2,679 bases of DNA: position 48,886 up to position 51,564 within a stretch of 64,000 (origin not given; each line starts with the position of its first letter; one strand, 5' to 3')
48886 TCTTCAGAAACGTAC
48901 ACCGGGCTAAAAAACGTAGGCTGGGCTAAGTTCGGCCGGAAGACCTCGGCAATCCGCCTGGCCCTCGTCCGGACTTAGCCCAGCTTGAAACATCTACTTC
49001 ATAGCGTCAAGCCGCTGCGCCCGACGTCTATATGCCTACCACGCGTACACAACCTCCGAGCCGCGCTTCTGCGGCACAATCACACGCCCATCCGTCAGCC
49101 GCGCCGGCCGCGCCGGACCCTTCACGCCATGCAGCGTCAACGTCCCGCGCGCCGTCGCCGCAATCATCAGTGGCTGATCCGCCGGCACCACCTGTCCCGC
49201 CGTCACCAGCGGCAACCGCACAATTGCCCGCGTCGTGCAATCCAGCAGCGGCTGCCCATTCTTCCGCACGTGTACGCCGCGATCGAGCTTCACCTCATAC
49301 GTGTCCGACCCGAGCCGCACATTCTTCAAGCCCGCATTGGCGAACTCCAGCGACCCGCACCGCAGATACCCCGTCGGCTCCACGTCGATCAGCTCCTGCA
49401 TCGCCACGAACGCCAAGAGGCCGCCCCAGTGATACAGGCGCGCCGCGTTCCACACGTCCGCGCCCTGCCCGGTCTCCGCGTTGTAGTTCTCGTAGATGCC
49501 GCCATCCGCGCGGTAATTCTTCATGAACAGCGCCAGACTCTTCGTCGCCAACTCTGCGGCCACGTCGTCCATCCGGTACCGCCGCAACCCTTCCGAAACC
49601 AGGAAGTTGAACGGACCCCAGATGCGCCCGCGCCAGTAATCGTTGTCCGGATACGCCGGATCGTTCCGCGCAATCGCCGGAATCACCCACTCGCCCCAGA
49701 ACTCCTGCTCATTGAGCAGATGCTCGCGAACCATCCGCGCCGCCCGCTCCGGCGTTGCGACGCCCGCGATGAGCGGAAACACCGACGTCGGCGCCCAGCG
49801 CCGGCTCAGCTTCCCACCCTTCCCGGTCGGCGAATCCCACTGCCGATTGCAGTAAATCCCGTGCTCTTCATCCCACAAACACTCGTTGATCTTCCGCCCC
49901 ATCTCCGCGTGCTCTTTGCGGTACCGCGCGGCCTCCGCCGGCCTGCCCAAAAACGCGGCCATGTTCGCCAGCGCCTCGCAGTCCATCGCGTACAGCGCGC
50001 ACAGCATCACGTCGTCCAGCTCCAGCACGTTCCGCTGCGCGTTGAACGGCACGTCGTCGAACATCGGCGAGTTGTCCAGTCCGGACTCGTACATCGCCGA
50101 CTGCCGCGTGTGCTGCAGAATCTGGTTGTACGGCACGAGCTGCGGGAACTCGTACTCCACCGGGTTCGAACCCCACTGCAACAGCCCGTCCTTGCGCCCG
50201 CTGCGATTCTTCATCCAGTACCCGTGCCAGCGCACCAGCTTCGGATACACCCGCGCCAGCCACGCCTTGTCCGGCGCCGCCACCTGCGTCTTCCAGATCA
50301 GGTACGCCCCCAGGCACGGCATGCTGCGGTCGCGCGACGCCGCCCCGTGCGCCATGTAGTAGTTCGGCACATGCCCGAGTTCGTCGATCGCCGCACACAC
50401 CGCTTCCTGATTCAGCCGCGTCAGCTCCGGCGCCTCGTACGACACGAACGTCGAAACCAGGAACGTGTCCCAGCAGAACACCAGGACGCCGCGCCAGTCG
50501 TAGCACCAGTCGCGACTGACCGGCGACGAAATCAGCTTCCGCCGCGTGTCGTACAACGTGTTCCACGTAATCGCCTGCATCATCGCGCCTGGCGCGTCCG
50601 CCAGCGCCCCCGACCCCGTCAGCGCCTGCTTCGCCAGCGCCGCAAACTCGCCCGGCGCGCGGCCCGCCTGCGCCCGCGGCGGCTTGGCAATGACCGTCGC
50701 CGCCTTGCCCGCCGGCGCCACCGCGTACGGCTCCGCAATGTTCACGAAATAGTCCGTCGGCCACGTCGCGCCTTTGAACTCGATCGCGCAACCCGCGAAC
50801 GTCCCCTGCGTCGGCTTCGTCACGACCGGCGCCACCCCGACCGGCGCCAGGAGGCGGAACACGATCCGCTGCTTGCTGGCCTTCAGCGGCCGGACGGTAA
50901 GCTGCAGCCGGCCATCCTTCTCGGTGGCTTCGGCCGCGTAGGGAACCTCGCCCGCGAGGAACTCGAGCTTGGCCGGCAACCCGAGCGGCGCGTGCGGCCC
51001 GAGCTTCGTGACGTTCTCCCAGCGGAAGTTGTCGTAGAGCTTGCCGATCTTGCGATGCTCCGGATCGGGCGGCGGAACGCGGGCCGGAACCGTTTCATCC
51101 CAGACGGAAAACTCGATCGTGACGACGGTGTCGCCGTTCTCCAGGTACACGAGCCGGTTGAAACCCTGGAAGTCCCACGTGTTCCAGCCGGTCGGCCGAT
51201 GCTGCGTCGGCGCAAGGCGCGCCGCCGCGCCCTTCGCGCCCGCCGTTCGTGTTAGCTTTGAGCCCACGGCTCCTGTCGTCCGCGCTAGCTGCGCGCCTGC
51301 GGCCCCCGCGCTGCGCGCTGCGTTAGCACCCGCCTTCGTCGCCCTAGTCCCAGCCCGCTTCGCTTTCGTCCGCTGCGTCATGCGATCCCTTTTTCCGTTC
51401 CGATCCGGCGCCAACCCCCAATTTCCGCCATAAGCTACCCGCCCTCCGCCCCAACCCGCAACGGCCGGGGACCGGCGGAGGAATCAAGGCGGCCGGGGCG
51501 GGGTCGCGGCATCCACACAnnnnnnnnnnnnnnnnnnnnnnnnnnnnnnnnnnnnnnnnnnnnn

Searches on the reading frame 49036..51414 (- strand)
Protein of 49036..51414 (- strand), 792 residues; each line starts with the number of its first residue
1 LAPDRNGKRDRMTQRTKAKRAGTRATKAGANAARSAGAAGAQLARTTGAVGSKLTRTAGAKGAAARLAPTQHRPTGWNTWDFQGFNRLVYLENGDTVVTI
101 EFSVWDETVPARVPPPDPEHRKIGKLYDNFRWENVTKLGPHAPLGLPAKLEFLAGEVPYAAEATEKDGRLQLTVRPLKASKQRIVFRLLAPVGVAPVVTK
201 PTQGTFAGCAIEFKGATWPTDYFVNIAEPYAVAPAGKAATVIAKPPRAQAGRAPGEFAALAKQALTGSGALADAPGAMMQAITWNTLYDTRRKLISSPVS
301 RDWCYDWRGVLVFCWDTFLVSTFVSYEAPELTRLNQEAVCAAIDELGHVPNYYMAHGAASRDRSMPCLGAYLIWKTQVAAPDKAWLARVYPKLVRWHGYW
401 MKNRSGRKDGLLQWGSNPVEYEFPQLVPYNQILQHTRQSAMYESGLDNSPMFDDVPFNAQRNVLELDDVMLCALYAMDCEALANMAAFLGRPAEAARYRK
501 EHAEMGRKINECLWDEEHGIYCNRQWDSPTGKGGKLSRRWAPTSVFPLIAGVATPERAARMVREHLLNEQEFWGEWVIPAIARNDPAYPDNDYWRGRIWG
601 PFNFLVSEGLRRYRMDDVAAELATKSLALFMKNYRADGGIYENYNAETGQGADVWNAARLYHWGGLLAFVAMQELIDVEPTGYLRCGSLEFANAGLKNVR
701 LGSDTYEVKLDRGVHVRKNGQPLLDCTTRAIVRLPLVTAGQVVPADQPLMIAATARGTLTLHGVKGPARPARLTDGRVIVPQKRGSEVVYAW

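Call 8: search_protein_families(library=pfam, proteins=[window:49036-51414:-], max_evalue=0.01)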
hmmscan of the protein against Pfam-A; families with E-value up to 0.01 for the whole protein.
window:49036-51414:- (792 aa): 4 families
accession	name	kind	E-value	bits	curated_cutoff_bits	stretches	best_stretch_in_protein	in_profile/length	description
PF22422.2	MGH1-like_GH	-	1.2e-44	153.8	27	1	355-663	56-355/356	Mannosylglycerate hydrolase MGH1-like glycoside hydrolase domain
PF01204.24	Trehalase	-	1.1e-20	74.5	21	1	473-649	311-481/512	Trehalase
PF03200.22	Glyco_hydro_63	-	7.1e-18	65.1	22.4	1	384-653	186-475/492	Glycosyl hydrolase family 63 C-terminal domain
PF17389.8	Bac_rhamnosid6H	-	3.4e-05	23.7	24.5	1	472-566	172-250/339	Bacterial alpha-L-rhamnosidase 6 hairpin glycosidase domain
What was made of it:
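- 49036..51381 (-): Left flank gene, a GH63/MGH1-like glycoside hydrolase transcribed divergently from copy 1. It is not part of the repeat. Pfam MGH1-like_GH 153.8 bits (call 8).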

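Call 29: find_encoding_contigs(protein=window:49036-51381:-, flank=10000, max_places=10)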
Protein window:49036-51381:- (781 aa): no gene with exactly this product is on record in the collection.
